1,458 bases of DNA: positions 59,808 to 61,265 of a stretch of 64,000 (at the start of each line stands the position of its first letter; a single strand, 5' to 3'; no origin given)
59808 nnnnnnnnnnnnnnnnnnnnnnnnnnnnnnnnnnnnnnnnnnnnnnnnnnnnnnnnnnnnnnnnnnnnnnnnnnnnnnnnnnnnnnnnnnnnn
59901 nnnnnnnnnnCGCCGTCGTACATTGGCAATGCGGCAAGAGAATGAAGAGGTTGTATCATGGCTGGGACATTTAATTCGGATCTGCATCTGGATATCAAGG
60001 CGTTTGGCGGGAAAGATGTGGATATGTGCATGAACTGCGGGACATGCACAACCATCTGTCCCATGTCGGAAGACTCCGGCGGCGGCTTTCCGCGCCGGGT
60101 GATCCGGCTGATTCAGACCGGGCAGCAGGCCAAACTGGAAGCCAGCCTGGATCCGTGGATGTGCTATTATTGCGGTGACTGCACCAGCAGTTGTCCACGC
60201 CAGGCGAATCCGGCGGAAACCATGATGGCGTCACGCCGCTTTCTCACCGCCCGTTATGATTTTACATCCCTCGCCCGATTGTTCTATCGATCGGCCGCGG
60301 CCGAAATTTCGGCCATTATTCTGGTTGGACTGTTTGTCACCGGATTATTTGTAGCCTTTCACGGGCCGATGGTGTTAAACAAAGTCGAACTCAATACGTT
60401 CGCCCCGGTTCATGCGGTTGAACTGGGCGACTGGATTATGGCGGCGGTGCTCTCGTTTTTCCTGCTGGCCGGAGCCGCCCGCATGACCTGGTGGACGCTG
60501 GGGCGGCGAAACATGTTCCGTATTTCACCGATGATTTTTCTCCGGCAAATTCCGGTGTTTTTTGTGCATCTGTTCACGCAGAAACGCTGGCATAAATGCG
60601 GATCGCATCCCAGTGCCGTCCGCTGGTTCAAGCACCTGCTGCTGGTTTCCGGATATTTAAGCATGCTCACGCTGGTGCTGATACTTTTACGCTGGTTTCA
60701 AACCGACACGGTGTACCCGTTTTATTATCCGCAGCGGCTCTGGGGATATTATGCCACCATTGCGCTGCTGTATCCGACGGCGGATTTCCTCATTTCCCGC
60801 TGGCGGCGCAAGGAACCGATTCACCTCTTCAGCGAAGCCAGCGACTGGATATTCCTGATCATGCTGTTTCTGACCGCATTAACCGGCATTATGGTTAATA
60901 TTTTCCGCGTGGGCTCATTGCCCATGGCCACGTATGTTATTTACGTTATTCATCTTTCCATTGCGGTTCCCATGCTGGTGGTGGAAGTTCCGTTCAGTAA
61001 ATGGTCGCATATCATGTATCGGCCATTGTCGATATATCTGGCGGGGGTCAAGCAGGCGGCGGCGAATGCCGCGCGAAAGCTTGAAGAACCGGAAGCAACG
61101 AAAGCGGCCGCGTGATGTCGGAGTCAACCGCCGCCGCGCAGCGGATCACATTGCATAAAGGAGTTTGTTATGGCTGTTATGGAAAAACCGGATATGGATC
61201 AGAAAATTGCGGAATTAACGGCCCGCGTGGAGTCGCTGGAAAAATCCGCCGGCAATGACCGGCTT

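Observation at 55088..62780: Orphan Qmo-like electron-transfer operon wired to sulfur-carrier proteins (ArsR-TusA-MvhD-HdrA-HdrA-x-QmoC-DsrE-DHOD) without aprBA, sat or dsr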

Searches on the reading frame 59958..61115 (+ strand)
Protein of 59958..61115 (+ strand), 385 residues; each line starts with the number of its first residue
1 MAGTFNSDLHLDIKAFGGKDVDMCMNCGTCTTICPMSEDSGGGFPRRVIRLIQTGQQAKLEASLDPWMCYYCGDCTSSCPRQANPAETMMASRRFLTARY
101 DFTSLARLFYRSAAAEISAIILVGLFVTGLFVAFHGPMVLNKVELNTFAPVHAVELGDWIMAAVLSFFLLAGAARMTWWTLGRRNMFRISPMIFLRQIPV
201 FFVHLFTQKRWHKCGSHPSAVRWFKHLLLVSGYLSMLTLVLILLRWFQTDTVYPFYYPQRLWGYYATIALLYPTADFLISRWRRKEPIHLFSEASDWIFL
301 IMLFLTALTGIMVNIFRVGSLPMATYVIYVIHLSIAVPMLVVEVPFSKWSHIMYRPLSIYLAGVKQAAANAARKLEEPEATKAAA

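Call 3: search_protein_families(library=pfam, proteins=[window:59958-61115:+], max_evalue=0.01)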
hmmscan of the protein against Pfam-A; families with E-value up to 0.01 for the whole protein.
window:59958-61115:+ (385 aa): 10 families
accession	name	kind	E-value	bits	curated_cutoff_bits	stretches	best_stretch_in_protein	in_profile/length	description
PF13183.11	Fer4_8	-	1.4e-08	35.5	27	1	21-81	2-66/68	4Fe-4S dicluster domain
PF13187.11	Fer4_9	-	4.9e-08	33.3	27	1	23-83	1-51/52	4Fe-4S dicluster domain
PF12838.12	Fer4_7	-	3.6e-07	31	27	1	24-83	2-52/52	4Fe-4S dicluster domain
PF13237.11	Fer4_10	-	8.7e-07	29.2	25.5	1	19-80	4-53/53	4Fe-4S dicluster domain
PF13534.11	Fer4_17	-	1.2e-06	29.4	22.2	1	24-82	2-59/61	4Fe-4S dicluster domain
PF13484.11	Fer4_16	-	3e-05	25.2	30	0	69-95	2-29/66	4Fe-4S double cluster binding domain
PF25160.1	LdpA_Fe-S-bd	-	3.4e-05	24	27.6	0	68-82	27-41/49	LdpA Fe-S cluster-binding domain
PF14697.11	Fer4_21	-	6.1e-05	23.5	35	0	22-36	6-20/59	4Fe-4S dicluster domain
PF00037.32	Fer4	-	9.1e-05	22.5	21.1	1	20-35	4-19/24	4Fe-4S binding domain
PF12797.12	Fer4_2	-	0.00046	20.4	24.5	1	20-35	6-21/22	4Fe-4S binding domain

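Call 4: search_protein_families(library=ncbifam, proteins=[window:59958-61115:+], max_evalue=0.01)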
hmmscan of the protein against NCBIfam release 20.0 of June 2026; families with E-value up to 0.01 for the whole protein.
window:59958-61115:+ (385 aa): 35 families (the best 25 are shown)
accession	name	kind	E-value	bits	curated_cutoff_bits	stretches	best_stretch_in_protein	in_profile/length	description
NF038018.1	qmoC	equivalog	6.8e-52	177.1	300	1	12-359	8-358/360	quinone-interacting membrane-bound oxidoreductase complex subunit QmoC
TIGR03290.1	CoB_CoM_SS_C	equivalog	2.5e-13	50.2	160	1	21-102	1-80/144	CoB--CoM heterodisulfide reductase subunit C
NF041890.1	hdrC_Methbact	equivalog_domain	9.7e-12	44.9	270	1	6-88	13-93/192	ferredoxin:CoB-CoM heterodisulfide reductase subunit HdrC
NF041779.1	hetero_SS_HdrC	equivalog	2.9e-10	39.9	350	1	20-90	29-97/198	ferredoxin:CoB-CoM heterodisulfide reductase subunit HdrC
TIGR02484.1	CitB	equivalog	9.2e-08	31.6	246.6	1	21-374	13-367/372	tricarballylate utilization 4Fe-4S protein TcuB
NF011607.0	PRK15033.1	subfamily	2.3e-07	30.1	524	1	247-370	262-382/389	tricarballylate utilization 4Fe-4S protein TcuB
TIGR02512.1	FeFe_hydrog_A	subfamily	6.6e-06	25.2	405.95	1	20-83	5-66/375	[FeFe] hydrogenase, group A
NF008369.0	PRK11168.1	equivalog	1.5e-05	24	278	1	19-93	8-84/401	anaerobic glycerol-3-phosphate dehydrogenase subunit C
TIGR01971.1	NuoI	subfamily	6.7e-05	22.5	113.05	1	21-83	41-97/121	NADH-quinone oxidoreductase, chain I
NF058577.1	FdxA_fam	equivalog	7.2e-05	22.9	65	0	20-36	34-50/52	4Fe-4S ferredoxin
NF040763.1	FeFe_hydrog_A6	exception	9.4e-05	21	765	1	19-83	142-204/571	NADH-dependent [FeFe] hydrogenase, group A6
NF042909.1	FMH_DH_FwdF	exception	0.00017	20.8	375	1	22-84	55-116/336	tungsten-dependent formylmethanofuran dehydrogenase subunit FwdF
TIGR01945.1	rnfC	subfamily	0.00017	20.2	245.95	1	19-89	360-424/435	RnfABCDGE type electron transport complex subunit C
NF045874.1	Vhu_polyferre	exception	0.00025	19.9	600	1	19-82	289-344/381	F420-non-reducing hydrogenase associated-polyferredoxin VhuB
NF004616.0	PRK05950.1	subfamily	0.0006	19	228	1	20-97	145-234/238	succinate dehydrogenase iron-sulfur subunit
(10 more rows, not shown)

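Call 8: find_homologous_proteins(query=window:59958-61115:+)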
Query window:59958-61115:+ (385 aa): 2836 proteins with E <= 0.001 among 8000 candidates; the best 120 are listed.
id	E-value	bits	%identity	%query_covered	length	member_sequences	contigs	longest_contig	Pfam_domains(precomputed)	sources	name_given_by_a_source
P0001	1.0e-235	800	88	100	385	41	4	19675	PF12838.13,PF13534.12,PF13183.12,PF13187.12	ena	-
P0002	6.8e-218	741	81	100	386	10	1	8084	PF12838.13,PF13534.12,PF13237.12,PF13183.12,PF13187.12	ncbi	-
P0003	9.6e-214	728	80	100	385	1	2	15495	PF12838.13,PF13534.12,PF13237.12,PF13183.12,PF13187.12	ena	-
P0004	2.1e-212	723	80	100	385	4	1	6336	PF00037.33,PF12838.13,PF13534.12,PF13237.12,PF13183.12,PF13187.12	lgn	-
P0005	4.5e-212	722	79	100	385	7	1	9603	PF12838.13,PF13534.12,PF13237.12,PF13183.12,PF13187.12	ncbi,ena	-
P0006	1.4e-211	721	81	99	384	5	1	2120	PF12838.13,PF13534.12,PF13237.12,PF13183.12,PF13187.12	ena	-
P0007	9.2e-187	639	73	96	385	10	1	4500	PF12838.13,PF13534.12,PF13237.12,PF13183.12,PF13187.12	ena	-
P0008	2.7e-182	624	71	99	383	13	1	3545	PF12838.13,PF13534.12,PF13237.12,PF13183.12,PF13187.12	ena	-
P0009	1.8e-174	598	66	95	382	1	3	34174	PF00037.33,PF12838.13,PF13534.12,PF13237.12,PF13183.12,PF13187.12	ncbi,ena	ncbi:MAG: 4Fe-4S dicluster domain-containing protein [Bryobacteraceae bacterium]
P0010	8.5e-174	596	67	97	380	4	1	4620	PF00037.33,PF12838.13,PF13534.12,PF13237.12,PF13183.12,PF13187.12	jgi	-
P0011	2.3e-173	595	67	93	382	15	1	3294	PF00037.33,PF12838.13,PF13534.12,PF13237.12,PF13183.12,PF13187.12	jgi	-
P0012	2.3e-173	595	65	97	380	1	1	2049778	PF00037.33,PF12838.13,PF13534.12,PF13237.12,PF13183.12,PF13187.12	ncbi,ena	-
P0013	1.1e-172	592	66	95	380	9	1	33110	PF00037.33,PF12838.13,PF13534.12,PF13237.12,PF13183.12,PF13187.12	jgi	-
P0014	4.7e-172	590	64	99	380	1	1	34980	PF00037.33,PF12838.13,PF13534.12,PF25160.2,PF13237.12,PF13183.12,PF13187.12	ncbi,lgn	-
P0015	1.1e-171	589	65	97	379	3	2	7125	PF00037.33,PF12838.13,PF13534.12,PF25160.2,PF13237.12,PF13183.12,PF13187.12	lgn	-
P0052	7.4e-144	498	58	95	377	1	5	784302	PF12838.13,PF13534.12,PF13237.12,PF13183.12,PF13187.12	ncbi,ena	-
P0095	4.3e-135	469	57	92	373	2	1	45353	PF12838.13,PF13534.12,PF13183.12,PF13187.12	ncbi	ncbi:MAG: 4Fe-4S dicluster domain-containing protein [Gemmatimonadota bacterium]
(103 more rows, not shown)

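Call 9: find_encoding_contigs(protein=P0012, flank=10000, max_places=2)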
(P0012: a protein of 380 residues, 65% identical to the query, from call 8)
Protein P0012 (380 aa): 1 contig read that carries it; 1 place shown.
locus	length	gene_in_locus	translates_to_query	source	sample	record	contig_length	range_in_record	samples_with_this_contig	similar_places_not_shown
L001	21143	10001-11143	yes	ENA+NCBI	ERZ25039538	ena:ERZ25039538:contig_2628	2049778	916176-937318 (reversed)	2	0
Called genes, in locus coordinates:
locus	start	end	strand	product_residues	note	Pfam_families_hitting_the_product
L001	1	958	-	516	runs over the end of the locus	PF07519:Tannase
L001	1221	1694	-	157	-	PF02656:DUF202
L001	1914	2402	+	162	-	-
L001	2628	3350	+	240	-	PF00903:Glyoxalase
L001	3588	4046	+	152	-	PF09719:C_GCAxxG_C_C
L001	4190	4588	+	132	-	PF01022:HTH_5, PF12840:HTH_20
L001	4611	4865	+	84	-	PF01206:TusA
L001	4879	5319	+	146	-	PF02662:FlpD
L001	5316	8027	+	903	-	PF00890:FAD_binding_2 (weak), PF12831:FAD_oxidored (weak), PF13450:NAD_binding_8 (weak), PF14691:Fer4_20, PF01266:DAO, PF07992:Pyr_redox_2, PF13450:NAD_binding_8, PF13738:Pyr_redox_3, +9 more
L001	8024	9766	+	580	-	PF00890:FAD_binding_2 (weak), PF07992:Pyr_redox_2, PF12831:FAD_oxidored (weak), PF13450:NAD_binding_8 (weak), PF12837:Fer4_6 (weak), PF12838:Fer4_7, PF13187:Fer4_9 (weak), PF14697:Fer4_21, +6 more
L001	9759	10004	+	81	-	-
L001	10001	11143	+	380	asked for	PF12838:Fer4_7 (faint), PF00037:Fer4 (faint), PF13183:Fer4_8, PF13187:Fer4_9, PF13237:Fer4_10, PF13534:Fer4_17 (weak)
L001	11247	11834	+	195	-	PF13686:DrsE_2, PF02635:DsrE (faint)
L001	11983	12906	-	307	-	-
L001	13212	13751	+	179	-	-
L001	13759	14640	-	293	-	-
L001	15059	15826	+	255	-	-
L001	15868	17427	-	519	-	PF01590:GAF, PF13185:GAF_2, PF13492:GAF_3, PF00158:Sigma54_activat, PF13191:AAA_16 (faint), PF14532:Sigma54_activ_2, PF07728:AAA_5 (weak), PF25601:AAA_lid_14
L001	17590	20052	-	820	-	PF12704:MacB_PCD, PF02687:FtsX, PF12704:MacB_PCD, PF02687:FtsX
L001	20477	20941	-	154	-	PF20791:Acyl-ACP_TE_C (faint), PF13279:4HBT_2, PF01643:Acyl-ACP_TE (weak), PF03061:4HBT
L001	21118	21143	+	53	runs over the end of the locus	-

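Call 10: find_encoding_contigs(protein=P0052, flank=10000, max_places=2)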
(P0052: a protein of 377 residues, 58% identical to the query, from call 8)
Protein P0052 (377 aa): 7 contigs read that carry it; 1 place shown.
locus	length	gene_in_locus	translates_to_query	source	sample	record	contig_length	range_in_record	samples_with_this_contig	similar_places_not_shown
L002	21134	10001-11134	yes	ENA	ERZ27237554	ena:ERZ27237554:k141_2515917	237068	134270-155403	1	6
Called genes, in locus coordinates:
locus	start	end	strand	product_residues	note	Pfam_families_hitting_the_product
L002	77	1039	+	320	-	PF00912:Transgly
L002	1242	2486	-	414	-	-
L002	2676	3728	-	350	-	-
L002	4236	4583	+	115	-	PF12802:MarR_2 (weak), PF12840:HTH_20, PF01022:HTH_5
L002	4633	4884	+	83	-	PF01206:TusA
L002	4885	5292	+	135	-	PF02662:FlpD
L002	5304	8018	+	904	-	PF00070:Pyr_redox (faint), PF00890:FAD_binding_2 (weak), PF12831:FAD_oxidored (weak), PF14691:Fer4_20, PF00890:FAD_binding_2 (weak), PF01266:DAO, PF07992:Pyr_redox_2, PF13450:NAD_binding_8, +8 more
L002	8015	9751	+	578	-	PF03486:HI0933_like (faint), PF07992:Pyr_redox_2, PF12831:FAD_oxidored (weak), PF13450:NAD_binding_8 (weak), PF00037:Fer4 (faint), PF12797:Fer4_2 (faint), PF12838:Fer4_7 (weak), PF14697:Fer4_21, +1 more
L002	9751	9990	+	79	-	-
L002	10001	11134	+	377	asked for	PF12838:Fer4_7 (weak), PF13183:Fer4_8, PF13187:Fer4_9, PF13237:Fer4_10, PF13534:Fer4_17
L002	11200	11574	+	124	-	PF02635:DsrE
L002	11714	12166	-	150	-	PF02082:Rrf2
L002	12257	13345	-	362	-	PF12801:Fer4_5, PF00037:Fer4 (faint), PF12801:Fer4_5, PF13237:Fer4_10, PF14697:Fer4_21 (weak)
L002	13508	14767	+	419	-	PF05239:PRC (weak), PF03448:MgtE_N, PF00571:CBS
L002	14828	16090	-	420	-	PF01566:Nramp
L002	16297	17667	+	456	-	PF00072:Response_reg, PF00158:Sigma54_activat, PF14532:Sigma54_activ_2, PF01078:Mg_chelatase (faint), PF07728:AAA_5, PF25601:AAA_lid_14, PF02954:HTH_8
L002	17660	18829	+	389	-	PF13493:DUF4118 (weak), PF00512:HisKA, PF02518:HATPase_c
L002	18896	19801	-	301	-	PF00582:Usp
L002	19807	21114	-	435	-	PF01566:Nramp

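Call 11: find_encoding_contigs(protein=P0095, flank=10000, max_places=2)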
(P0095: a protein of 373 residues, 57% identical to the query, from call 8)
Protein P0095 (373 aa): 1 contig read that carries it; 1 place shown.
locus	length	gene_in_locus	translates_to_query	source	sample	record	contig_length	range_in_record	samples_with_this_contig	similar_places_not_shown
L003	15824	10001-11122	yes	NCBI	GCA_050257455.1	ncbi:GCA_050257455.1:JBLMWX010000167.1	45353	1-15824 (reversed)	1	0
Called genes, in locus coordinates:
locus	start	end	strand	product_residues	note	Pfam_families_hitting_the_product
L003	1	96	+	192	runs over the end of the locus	PF00037:Fer4 (faint), PF13237:Fer4_10 (weak), PF13247:Fer4_11, PF12838:Fer4_7, PF13187:Fer4_9 (weak), PF14697:Fer4_21 (weak), PF25160:LdpA_Fe-S-bd (weak), PF12837:Fer4_6 (weak), +1 more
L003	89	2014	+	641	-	PF03063:Prismane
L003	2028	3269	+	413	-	PF01266:DAO (faint), PF02254:TrkA_N (faint), PF03486:HI0933_like (faint), PF07992:Pyr_redox_2, PF13241:NAD_binding_7 (faint), PF13450:NAD_binding_8 (faint), PF00070:Pyr_redox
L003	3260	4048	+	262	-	PF01656:CbiA, PF02374:ArsA_ATPase (weak), PF06564:CBP_BcsQ (faint), PF10609:ParA (weak), PF13614:AAA_31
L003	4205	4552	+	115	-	PF12802:MarR_2, PF12840:HTH_20, PF24033:DUF7342 (weak), PF01022:HTH_5, PF09339:HTH_IclR (weak), PF01978:TrmB (faint)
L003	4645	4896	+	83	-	PF01206:TusA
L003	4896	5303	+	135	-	PF02662:FlpD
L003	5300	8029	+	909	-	PF00890:FAD_binding_2 (weak), PF07992:Pyr_redox_2 (weak), PF12831:FAD_oxidored, PF14691:Fer4_20, PF01266:DAO (weak), PF07992:Pyr_redox_2, PF13450:NAD_binding_8, PF13738:Pyr_redox_3 (weak), +8 more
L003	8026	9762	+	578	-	PF00890:FAD_binding_2 (weak), PF03486:HI0933_like (faint), PF07992:Pyr_redox_2, PF12831:FAD_oxidored (weak), PF13450:NAD_binding_8 (weak), PF12838:Fer4_7 (weak), PF13237:Fer4_10 (weak), PF14697:Fer4_21, +4 more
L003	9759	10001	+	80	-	-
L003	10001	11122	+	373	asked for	PF12838:Fer4_7 (weak), PF13183:Fer4_8 (weak), PF13187:Fer4_9 (weak), PF13534:Fer4_17 (weak)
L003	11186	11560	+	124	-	PF02635:DsrE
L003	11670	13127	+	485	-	PF11794:HpaB_N, PF02770:Acyl-CoA_dh_M (faint), PF03241:HpaB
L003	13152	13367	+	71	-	-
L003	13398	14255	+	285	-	PF00582:Usp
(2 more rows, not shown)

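Call 17: find_related_loci(query=A1, collection=genome_contigs, flank=10000)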
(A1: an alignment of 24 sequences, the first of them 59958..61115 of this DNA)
Query A1 (385 aa) in genome_contigs; peptide patterns used: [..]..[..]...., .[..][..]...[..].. (x = any residue, [..] = any of these).
599 stretches matched a pattern (row limit reached: there are more); 598 encode a relative of the query (tblastn E <= 1e-3); the best 80 are kept; 80 distinct loci.
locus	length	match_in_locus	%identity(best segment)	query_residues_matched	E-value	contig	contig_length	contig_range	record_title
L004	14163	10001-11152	87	1-385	0e+0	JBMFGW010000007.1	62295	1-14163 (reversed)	MAG: Phycisphaerae bacterium isolate KM4311-08 NODE_7_length_62295_cov_28.964801, whole genome shotgun sequence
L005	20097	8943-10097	79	1-385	0e+0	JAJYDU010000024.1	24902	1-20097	MAG: Planctomycetota bacterium isolate DBS1-1.bin115 NODE_3190_length_24902_cov_1.914067, whole genome shotgun sequence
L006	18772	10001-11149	73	1-383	0e+0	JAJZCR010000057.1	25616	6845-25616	MAG: Planctomycetota bacterium isolate JA3.bin18 NODE_773_length_25616_cov_5.630233, whole genome shotgun sequence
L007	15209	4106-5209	73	1-369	0e+0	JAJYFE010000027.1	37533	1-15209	MAG: Planctomycetota bacterium isolate DBS1-1.bin91 NODE_1662_length_37533_cov_1.979549, whole genome shotgun sequence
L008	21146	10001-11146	73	1-381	0e+0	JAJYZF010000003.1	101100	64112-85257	MAG: Planctomycetota bacterium isolate FK5.bin10 NODE_170_length_101100_cov_2.927763, whole genome shotgun sequence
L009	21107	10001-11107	66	6-374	2e-175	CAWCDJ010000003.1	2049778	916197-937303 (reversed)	MAG: Bryobacterales bacterium isolate MFD05502.bin.1.198 genome assembly, contig: contig_2628, whole genome shotgun sequ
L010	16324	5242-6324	67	6-366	5e-174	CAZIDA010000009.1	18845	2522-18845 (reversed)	MAG TPA_asm: uncultured Acidobacteriota bacterium isolate SRP271791_co2_76 genome assembly, contig: NODE_685_length_1884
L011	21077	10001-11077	67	6-364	8e-174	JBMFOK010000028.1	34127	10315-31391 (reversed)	MAG: Bryobacteraceae bacterium isolate KM4338-35 NODE_28_length_34127_cov_7.561276, whole genome shotgun sequence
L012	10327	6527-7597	68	6-362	5e-172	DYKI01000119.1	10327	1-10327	MAG TPA_asm: Chthonomonas calidirosea isolate SulCav_AS07-7_64_28 SulCav_AS07_7_6325_length_10327_cov_14_766842, whole g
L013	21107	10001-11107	66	1-369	2e-171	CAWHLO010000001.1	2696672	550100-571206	MAG: uncultured Acidobacteriota bacterium isolate MFD02923.bin.1.41 genome assembly, contig: contig_6442, whole genome s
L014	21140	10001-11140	64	1-380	8e-168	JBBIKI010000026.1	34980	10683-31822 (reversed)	MAG: Acidobacteriota bacterium isolate STS170223_bin_182 NODE_1316_length_34980_cov_9.962090, whole genome shotgun seque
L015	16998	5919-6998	56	9-371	1e-143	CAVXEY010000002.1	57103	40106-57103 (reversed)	MAG: uncultured delta proteobacterium isolate MFD02416.bin.1.108 genome assembly, contig: contig_102794, whole genome sh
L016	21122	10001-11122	56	1-377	2e-142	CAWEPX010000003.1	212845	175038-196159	MAG: uncultured delta proteobacterium isolate MFD02923.bin.1.9 genome assembly, contig: contig_11050, whole genome shotg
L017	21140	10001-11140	57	1-377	3e-141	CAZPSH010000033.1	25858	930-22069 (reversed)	MAG TPA_asm: uncultured Thermoanaerobaculia bacterium isolate binchicken_co220_43 genome assembly, contig: NODE_1115_len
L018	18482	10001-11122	55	1-377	1e-140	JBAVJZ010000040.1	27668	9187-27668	MAG: Candidatus Deferrimicrobiaceae bacterium isolate MFD05464_ilm_asm_bin18 k127_135933, whole genome shotgun sequence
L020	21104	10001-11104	57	2-364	8e-139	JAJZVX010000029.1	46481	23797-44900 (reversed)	MAG: Acidobacteria bacterium isolate SKS5.bin87 NODE_1286_length_46481_cov_3.769125, whole genome shotgun sequence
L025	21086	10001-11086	52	1-365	1e-127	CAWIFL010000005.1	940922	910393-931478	MAG: uncultured Gemmatimonadales bacterium isolate MFD03726.bin.1.195 genome assembly, contig: contig_34194, whole genom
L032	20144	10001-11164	49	1-380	2e-121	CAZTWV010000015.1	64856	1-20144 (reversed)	MAG TPA_asm: uncultured Anaerolineales bacterium isolate SRP141376_co3_323 genome assembly, contig: NODE_994_length_6485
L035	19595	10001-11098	49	1-371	4e-120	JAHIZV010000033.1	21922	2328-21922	MAG: Verrucomicrobia bacterium isolate Modern_marine.mb.194 Modern_marine.mb.194_k141_444497, whole genome shotgun seque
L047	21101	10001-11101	47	12-385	7e-117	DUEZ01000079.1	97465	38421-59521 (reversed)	MAG TPA_asm: Anaerolineae bacterium isolate W379 Contig79, whole genome shotgun sequence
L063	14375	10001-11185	46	1-379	4e-115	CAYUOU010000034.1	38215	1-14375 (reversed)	MAG TPA_asm: uncultured Desulfobacterales bacterium isolate SRP141376_co3_406 genome assembly, contig: NODE_2676_length_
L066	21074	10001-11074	52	4-370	6e-115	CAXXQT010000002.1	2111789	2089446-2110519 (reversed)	MAG: Thermoguttaceae bacterium isolate 6d2dc2d4-6dd0-4c87-b5e3-0172890c642a genome assembly, contig: contig_2, whole gen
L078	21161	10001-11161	46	1-369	2e-113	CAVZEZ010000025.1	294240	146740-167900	MAG: uncultured delta proteobacterium isolate MFD05684.bin.1.177 genome assembly, contig: contig_6172, whole genome shot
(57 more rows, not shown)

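Call 29: search_solved_structures(query=window:59958-61115:+, max_evalue=0.01)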
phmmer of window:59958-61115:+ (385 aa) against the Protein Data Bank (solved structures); distinct sequences matched with E-value up to 0.01: 10.
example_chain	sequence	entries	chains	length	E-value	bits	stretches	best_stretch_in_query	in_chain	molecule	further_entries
8rvv_C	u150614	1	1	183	1.6e-10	43.8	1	3-94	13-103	H(2):CoB-CoM heterodisulfide,ferredoxin reductase subunit C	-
8rvu_c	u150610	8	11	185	1.6e-10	43.8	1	3-94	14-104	H(2):CoB-CoM heterodisulfide,ferredoxin reductase subunit C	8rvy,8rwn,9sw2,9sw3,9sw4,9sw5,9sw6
7bkb_C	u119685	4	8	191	2e-09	40.2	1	21-99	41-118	CoB--CoM heterodisulfide reductase subunit C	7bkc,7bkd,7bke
5t5i_F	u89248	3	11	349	3e-07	33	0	23-85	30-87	Tungsten formylmethanofuran dehydrogenase subunit fwdF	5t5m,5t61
8rja_F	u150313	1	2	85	9.1e-07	31.4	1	21-87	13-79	NAD(P)H-quinone oxidoreductase subunit I, chloroplastic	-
9sw6_H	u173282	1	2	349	1.1e-06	31.2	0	23-85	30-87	Tungsten formylmethanofuran dehydrogenase, subunit F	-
9sfi_E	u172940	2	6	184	1.4e-06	30.8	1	21-95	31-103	H(2)/formate:CoB-CoM heterodisulfide,ferredoxin reductase subunit C2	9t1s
5odc_C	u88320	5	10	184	2.2e-06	30.2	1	21-96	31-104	Heterodisulfide reductase, subunit C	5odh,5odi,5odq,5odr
5t5i_G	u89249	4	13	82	0.00021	23.7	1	22-84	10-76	Tungsten formylmethanofuran dehydrogenase subunit fwdG | Tungsten formylmethanofuran dehydrogenase, subunit G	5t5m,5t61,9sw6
7bkb_K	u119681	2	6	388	0.0048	19.2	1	20-83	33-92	Formylmethanofuran dehydrogenase, subunit F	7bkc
